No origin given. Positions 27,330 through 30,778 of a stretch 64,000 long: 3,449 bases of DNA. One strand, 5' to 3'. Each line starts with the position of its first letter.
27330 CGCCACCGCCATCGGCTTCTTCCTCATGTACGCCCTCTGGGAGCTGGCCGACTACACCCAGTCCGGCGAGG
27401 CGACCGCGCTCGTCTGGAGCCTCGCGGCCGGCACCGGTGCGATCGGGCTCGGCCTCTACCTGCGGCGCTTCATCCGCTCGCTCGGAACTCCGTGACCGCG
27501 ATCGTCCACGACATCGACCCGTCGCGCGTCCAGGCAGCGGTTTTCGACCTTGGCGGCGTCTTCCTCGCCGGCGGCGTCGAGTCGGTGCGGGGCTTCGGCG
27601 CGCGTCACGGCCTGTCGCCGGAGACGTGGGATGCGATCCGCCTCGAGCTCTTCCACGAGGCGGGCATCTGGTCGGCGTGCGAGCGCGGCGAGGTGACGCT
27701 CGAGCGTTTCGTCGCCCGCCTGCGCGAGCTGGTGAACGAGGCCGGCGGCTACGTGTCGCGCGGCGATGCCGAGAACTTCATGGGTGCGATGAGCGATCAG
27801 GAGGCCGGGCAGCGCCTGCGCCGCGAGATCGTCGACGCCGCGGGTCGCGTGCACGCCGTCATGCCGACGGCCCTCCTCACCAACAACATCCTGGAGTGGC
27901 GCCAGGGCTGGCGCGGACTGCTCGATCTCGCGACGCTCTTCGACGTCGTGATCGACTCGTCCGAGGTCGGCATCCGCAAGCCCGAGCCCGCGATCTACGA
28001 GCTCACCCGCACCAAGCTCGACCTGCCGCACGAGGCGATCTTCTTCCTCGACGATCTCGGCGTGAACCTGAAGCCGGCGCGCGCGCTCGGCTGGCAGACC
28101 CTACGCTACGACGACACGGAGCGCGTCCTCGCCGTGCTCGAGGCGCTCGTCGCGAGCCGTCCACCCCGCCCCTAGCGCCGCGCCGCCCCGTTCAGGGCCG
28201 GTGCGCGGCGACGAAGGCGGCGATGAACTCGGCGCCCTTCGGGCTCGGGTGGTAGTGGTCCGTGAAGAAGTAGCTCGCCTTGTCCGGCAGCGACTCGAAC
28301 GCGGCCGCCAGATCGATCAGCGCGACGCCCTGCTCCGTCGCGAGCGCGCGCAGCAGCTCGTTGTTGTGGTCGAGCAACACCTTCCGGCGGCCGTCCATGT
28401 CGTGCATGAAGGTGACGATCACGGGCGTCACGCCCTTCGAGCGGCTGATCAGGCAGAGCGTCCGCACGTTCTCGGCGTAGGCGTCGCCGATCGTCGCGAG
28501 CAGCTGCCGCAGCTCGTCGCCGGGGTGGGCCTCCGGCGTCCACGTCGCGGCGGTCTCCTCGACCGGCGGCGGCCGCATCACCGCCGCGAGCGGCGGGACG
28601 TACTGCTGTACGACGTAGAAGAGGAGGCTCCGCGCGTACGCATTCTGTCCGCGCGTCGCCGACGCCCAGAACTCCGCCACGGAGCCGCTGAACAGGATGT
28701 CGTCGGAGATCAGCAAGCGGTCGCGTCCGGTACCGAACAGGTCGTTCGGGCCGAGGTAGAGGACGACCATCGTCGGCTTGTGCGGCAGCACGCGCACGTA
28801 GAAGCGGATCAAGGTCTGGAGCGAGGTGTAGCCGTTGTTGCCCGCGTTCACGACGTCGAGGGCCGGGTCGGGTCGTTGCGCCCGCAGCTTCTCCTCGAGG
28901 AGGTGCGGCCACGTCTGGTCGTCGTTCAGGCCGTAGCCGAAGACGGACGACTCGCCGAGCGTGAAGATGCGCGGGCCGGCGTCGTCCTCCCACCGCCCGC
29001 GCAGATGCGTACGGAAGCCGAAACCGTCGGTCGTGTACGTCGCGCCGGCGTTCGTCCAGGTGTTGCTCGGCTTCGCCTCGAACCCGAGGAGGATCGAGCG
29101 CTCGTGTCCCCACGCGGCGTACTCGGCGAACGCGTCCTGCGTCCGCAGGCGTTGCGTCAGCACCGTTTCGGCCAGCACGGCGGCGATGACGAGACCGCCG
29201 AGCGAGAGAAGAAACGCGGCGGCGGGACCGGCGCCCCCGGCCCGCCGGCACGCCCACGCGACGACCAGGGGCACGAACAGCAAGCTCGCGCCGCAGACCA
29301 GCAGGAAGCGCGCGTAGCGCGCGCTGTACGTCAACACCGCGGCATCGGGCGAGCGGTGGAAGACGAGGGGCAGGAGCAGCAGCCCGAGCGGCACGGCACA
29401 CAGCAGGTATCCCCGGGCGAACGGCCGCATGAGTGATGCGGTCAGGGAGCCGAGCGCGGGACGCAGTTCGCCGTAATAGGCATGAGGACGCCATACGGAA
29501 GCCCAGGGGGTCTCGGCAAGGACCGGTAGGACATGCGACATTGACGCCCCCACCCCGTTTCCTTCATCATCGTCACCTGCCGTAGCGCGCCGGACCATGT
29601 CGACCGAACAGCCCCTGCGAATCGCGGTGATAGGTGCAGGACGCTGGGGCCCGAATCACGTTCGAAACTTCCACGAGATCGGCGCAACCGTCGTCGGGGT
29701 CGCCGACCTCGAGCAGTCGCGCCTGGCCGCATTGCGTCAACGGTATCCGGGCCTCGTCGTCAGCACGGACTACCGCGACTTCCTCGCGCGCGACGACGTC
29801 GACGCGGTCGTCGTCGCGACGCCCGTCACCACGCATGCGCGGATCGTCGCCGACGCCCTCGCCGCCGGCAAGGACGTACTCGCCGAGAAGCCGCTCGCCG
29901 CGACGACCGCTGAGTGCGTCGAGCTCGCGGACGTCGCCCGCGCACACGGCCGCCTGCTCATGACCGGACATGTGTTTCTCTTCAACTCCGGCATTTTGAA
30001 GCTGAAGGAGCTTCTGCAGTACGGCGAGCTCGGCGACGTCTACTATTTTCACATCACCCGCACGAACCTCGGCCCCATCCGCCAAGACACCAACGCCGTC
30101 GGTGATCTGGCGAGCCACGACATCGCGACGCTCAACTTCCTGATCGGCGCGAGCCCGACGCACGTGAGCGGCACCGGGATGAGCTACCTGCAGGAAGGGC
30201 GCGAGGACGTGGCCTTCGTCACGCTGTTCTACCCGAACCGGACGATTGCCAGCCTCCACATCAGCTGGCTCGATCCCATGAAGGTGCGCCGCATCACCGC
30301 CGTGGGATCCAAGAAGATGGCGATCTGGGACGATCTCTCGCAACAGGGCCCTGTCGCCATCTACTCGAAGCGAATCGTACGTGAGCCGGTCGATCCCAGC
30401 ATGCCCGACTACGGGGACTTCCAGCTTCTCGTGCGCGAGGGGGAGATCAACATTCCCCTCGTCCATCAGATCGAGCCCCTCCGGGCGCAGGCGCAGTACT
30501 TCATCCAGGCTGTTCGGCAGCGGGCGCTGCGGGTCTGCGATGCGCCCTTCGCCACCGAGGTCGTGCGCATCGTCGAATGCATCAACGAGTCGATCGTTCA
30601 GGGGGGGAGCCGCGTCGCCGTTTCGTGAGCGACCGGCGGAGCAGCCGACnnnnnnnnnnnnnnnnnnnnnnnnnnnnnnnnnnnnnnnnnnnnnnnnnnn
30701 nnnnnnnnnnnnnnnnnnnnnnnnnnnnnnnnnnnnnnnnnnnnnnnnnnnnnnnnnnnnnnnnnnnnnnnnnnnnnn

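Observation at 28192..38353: Self-contained cassette for synthesis and lipid-carrier-mediated transfer of an unusual modified aminosugar (DPM1/ArnC-like GT2 plus YfhO-type GT-C)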

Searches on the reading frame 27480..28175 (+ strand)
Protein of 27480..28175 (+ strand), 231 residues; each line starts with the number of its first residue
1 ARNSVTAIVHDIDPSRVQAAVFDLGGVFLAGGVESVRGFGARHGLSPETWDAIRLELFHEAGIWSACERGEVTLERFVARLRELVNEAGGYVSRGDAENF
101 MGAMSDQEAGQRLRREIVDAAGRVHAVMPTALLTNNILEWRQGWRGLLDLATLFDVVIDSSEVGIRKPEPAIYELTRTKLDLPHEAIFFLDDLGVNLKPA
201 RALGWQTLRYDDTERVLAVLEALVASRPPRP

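Call 28: search_protein_families(library=pfam, proteins=[window:27480-28175:+], max_evalue=0.1)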
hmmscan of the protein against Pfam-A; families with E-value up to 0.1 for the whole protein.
window:27480-28175:+ (231 aa): 2 families
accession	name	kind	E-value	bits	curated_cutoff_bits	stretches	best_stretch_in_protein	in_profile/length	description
PF00702.32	Hydrolase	-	1e-09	39.5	26.4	1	18-204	2-191/191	haloacid dehalogenase-like hydrolase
PF13419.12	HAD_2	-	0.00011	22.8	23.8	1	131-208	99-176/178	Haloacid dehalogenase-like hydrolase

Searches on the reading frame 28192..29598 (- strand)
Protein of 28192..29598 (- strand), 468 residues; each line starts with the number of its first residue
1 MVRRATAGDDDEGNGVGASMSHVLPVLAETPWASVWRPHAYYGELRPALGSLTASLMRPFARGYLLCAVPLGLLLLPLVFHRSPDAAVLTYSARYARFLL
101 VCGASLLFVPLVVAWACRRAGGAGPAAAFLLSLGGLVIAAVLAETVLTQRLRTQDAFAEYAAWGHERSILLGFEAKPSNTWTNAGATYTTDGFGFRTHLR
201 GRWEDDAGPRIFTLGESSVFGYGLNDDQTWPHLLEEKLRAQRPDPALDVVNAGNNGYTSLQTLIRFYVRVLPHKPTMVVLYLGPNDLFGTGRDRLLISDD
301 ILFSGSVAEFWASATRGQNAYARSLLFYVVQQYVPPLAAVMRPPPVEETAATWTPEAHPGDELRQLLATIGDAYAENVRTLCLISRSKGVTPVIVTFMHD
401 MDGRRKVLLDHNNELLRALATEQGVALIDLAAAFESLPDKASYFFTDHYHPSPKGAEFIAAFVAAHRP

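Call 4: search_protein_families(library=pfam, proteins=[window:28192-29598:-], max_evalue=0.01)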
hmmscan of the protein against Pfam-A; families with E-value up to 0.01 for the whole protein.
window:28192-29598:- (468 aa): 4 families
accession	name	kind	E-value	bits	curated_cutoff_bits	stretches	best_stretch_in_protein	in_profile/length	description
PF13472.12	Lipase_GDSL_2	-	1.1e-19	72.1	32.9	1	214-457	2-177/178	GDSL-like Lipase/Acylhydrolase family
PF00657.28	Lipase_GDSL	-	8.9e-13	49.3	23.6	1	211-461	1-206/208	GDSL-like Lipase/Acylhydrolase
PF16822.11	ALGX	-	0.00037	20.7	26.5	1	414-466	76-129/268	SGNH hydrolase-like domain, acetyltransferase AlgX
PF25182.1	NonGDSL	-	0.0074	16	80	0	210-283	29-103/220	Non-GDSL lipase-like family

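Call 5: search_protein_families(library=ncbifam, proteins=[window:28192-29598:-], max_evalue=0.01)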
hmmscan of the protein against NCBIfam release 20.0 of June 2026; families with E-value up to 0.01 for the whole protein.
window:28192-29598:- (468 aa): 3 families
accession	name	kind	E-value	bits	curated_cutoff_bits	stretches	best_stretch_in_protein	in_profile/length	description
NF007819.1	PRK10528.1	equivalog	1.5e-09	37.9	270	1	211-287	31-105/210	multifunctional acyl-CoA thioesterase I/protease I/lysophospholipase L1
NF047474.1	GDSL_LA_2486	hypoth_equivalog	7.2e-07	28.7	300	1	391-464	246-322/326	LA_2486 family SGNH/GDSL-type esterase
NF047475.1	GDSL_LA_2490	hypoth_equivalog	0.006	15.9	325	1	199-266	72-137/431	LA_2490 family SGNH/GDSL-type esterase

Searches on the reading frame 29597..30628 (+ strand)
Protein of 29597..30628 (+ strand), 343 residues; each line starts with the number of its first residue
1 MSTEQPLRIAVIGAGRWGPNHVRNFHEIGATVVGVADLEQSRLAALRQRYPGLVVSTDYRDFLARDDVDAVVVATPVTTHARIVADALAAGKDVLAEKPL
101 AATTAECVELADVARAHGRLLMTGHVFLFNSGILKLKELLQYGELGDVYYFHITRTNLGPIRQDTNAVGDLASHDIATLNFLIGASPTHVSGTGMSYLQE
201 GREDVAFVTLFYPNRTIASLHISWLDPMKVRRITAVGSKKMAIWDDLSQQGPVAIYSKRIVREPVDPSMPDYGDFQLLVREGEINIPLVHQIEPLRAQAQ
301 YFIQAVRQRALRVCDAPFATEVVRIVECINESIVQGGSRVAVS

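Call 4: search_protein_families(library=pfam, proteins=[window:29597-30628:+], max_evalue=0.01)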
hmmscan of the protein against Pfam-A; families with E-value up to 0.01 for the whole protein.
window:29597-30628:+ (343 aa): 7 families
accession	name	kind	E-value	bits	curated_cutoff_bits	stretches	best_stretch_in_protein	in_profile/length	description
PF01408.29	GFO_IDH_MocA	-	2.1e-26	93.4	24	1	7-125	1-120/120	Oxidoreductase family, NAD-binding Rossmann fold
PF22725.1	GFO_IDH_MocA_C3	-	3.3e-16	59.8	27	1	134-241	2-122/124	GFO/IDH/MocA C-terminal domain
PF02894.22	GFO_IDH_MocA_C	-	2.7e-11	44.1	22.9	1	137-340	1-216/218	Oxidoreductase family, C-terminal alpha/beta domain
PF03447.22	NAD_binding_3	-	2.6e-06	28.6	24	1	27-119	19-111/116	Homoserine dehydrogenase, NAD binding domain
PF03807.23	F420_oxidored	-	9.4e-05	23.4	21.6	1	8-87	1-79/94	NADP oxidoreductase coenzyme F420-dependent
PF03466.25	LysR_substrate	-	0.0085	15.9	28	0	35-115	17-103/209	LysR substrate binding domain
PF01488.26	Shikimate_DH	-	0.0099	16.4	24.3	0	8-78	14-86/138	Shikimate / quinate 5-dehydrogenase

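Call 5: search_protein_families(library=ncbifam, proteins=[window:29597-30628:+], max_evalue=0.01)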
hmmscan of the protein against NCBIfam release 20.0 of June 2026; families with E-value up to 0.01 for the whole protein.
window:29597-30628:+ (343 aa): 10 families
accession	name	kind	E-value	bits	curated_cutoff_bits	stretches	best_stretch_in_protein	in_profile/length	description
NF040723.1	UDP-GlcNAcDh_Arch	equivalog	4.8e-49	167.5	450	1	7-263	1-254/302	UDP-N-acetylglucosamine 3-dehydrogenase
TIGR04380.1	myo_inos_iolG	equivalog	2.6e-31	108.7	355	1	7-243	2-251/330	inositol 2-dehydrogenase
NF052679.1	InsChiInosDhIolG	equivalog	2.5e-22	79.4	540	1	7-184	3-186/343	bifunctional inositol 2-dehydrogenase/D-chiro-inositol 1-dehydrogenase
NF008607.0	PRK11579.1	subfamily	9.4e-19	67.6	330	1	29-153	26-150/346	oxidoreductase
NF041392.1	XylDh_Gfo6_Halo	equivalog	9.7e-18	64.1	350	1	3-155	13-170/350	D-xylose 1-dehydrogenase Gfo6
NF058561.1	BT_2158_fam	equivalog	4.4e-17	61.8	750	1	6-152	35-181/487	glycoside 3-dehydrogenase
NF052479.1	LevoglcsnDh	equivalog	2.8e-15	55.9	650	1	35-154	41-160/386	levoglucosan dehydrogenase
NF007574.0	PRK10206.1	equivalog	1.3e-11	44.2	352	1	49-240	47-243/345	oxidoreductase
NF058563.1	BT_2159_fam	equivalog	1.7e-10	40.5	650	1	8-156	2-151/350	disaccharide 3-dehydrogenase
NF003990.0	PRK05472.1-4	equivalog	0.005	16.4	233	0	5-90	83-168/214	redox-sensing transcriptional repressor Rex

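Call 20: search_solved_structures(query=window:29597-30628:+, max_evalue=0.001)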
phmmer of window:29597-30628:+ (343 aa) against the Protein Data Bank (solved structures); distinct sequences matched with E-value up to 0.001: 86 (the best 60 are shown).
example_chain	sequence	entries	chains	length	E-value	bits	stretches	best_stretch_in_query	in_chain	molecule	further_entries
3c1a_A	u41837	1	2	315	1.9e-29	106.1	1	4-248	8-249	Putative oxidoreductase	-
6z3c_AAA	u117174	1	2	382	4.8e-20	75.2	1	8-216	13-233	Gfo/Idh/MocA family oxidoreductase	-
6z3b_A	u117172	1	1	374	5.1e-20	75.1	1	9-216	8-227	Gfo/Idh/MocA family oxidoreductase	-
6z3b_B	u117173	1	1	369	5.5e-20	75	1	9-216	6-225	Gfo/Idh/MocA family oxidoreductase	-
3ec7_A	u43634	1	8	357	1.2e-17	67.3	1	7-184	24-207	Putative Dehydrogenase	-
6jw6_A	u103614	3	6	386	1.2e-16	64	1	5-161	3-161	Dehydrogenase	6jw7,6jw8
3ezy_A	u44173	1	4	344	2.6e-16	62.9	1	7-200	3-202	Dehydrogenase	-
3mz0_A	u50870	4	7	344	3e-16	62.7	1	7-184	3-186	Inositol 2-dehydrogenase/D-chiro-inositol 3-dehydrogenase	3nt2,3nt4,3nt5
4l8v_A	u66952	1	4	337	7.2e-16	61.5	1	6-184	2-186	Inositol 2-dehydrogenase/D-chiro-inositol 3-dehydrogenase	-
4l9r_A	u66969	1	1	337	7.2e-16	61.5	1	6-184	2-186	Inositol 2-dehydrogenase/D-chiro-inositol 3-dehydrogenase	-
3cea_A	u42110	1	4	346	1.7e-15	60.2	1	2-152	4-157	Myo-inositol 2-dehydrogenase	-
3nto_A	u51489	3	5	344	2.9e-15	59.5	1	7-184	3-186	Inositol 2-dehydrogenase/D-chiro-inositol 3-dehydrogenase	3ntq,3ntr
7xr9_A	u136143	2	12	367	3.7e-15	59.2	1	7-151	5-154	DgpA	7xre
3rbv_A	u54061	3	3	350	3.7e-15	59.1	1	5-156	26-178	Sugar 3-ketoreductase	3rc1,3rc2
3rc7_A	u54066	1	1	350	4e-15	59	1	5-156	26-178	Sugar 3-ketoreductase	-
7bvj_A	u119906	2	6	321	7.4e-14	54.9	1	7-247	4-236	Oxidoreductase, NAD-binding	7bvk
3q2k_A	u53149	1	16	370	1.1e-08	37.8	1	3-224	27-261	oxidoreductase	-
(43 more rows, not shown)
